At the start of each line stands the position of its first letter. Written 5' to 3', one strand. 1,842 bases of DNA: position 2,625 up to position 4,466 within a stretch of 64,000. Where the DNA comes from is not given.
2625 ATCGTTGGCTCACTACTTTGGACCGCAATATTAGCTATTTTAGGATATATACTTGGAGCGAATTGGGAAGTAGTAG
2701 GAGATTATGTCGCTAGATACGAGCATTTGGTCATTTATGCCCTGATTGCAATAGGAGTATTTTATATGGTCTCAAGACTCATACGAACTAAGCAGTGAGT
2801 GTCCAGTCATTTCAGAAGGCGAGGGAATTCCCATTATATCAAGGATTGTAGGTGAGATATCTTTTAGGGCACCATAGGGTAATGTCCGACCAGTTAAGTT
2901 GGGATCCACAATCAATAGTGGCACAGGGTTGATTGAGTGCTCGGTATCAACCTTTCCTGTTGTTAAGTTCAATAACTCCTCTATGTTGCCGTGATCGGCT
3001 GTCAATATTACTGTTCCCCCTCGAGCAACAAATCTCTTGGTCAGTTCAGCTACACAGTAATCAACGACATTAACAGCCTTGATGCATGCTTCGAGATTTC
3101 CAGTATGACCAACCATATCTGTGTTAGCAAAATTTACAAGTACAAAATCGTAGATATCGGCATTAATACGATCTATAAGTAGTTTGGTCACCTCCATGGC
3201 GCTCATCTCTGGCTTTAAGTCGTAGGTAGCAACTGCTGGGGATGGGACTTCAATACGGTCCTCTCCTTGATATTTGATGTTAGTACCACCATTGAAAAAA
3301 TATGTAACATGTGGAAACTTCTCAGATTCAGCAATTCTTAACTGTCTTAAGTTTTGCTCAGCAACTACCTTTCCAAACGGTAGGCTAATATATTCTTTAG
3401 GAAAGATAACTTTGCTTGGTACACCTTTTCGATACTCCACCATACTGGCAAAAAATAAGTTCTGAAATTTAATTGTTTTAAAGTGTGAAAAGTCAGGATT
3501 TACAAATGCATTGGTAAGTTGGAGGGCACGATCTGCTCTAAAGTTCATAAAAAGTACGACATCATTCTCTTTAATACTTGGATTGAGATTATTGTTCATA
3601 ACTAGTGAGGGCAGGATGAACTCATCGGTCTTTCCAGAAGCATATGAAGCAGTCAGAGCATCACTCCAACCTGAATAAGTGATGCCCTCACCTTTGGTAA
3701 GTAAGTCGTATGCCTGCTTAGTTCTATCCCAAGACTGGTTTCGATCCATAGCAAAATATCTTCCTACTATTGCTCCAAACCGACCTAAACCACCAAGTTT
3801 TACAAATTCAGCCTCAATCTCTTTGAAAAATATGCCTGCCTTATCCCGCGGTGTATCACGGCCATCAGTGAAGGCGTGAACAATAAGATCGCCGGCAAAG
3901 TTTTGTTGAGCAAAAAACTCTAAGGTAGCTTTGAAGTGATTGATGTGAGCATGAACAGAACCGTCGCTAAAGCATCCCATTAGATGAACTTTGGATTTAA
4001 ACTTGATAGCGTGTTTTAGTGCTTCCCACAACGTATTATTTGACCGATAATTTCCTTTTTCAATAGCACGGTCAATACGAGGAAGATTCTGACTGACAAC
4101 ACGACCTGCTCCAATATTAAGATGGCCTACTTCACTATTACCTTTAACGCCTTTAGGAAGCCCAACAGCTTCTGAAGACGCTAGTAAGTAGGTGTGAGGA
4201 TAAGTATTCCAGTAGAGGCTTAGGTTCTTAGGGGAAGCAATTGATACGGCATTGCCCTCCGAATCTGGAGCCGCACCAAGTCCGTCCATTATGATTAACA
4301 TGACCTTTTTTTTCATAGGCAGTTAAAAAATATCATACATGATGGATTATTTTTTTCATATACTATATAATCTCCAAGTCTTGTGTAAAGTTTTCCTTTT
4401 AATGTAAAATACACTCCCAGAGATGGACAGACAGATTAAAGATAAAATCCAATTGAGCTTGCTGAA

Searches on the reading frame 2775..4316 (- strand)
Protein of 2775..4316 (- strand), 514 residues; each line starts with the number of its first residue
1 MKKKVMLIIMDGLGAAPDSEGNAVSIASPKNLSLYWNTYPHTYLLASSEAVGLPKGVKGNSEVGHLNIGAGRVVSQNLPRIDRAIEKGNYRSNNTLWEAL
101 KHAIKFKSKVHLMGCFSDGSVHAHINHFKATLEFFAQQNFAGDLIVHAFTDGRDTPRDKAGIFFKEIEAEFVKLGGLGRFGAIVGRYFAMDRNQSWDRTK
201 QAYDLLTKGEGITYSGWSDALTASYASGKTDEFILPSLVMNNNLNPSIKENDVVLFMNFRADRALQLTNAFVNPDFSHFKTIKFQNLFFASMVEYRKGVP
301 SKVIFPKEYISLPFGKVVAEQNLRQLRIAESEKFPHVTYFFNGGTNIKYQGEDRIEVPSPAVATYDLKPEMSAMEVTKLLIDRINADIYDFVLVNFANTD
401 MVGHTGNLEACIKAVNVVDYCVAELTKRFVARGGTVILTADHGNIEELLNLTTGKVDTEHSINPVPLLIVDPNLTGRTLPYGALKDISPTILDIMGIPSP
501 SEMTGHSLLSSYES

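Call 21: find_encoding_contigs(protein=window:2775-4316:-, flank=10000, max_places=6)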
Protein window:2775-4316:- (514 aa): 1 contig read that carries it; 1 place shown.
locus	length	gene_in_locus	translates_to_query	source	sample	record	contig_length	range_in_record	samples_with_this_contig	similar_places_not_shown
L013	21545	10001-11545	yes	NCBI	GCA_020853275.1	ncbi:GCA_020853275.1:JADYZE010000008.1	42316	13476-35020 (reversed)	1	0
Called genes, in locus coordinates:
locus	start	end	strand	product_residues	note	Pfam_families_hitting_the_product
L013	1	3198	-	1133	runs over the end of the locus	PF02811:PHP, PF07733:DNA_pol3_alpha, PF17657:DNA_pol3_finger, PF14579:HHH_6, PF01336:tRNA_anti-codon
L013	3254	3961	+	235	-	-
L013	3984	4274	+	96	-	-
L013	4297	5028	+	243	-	PF06560:GPI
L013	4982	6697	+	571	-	PF01841:Transglut_core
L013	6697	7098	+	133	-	-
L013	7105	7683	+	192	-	-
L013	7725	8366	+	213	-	-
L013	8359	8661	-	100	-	PF13560:HTH_31, PF12844:HTH_19, PF01381:HTH_3, PF13443:HTH_26 (weak)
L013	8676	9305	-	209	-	-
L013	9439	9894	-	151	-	PF01245:Ribosomal_L19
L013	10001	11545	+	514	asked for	PF01676:Metalloenzyme, PF06415:iPGM_N, PF01663:Phosphodiest (weak)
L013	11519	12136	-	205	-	PF09335:VTT_dom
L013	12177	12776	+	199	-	-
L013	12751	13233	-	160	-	PF02643:DUF192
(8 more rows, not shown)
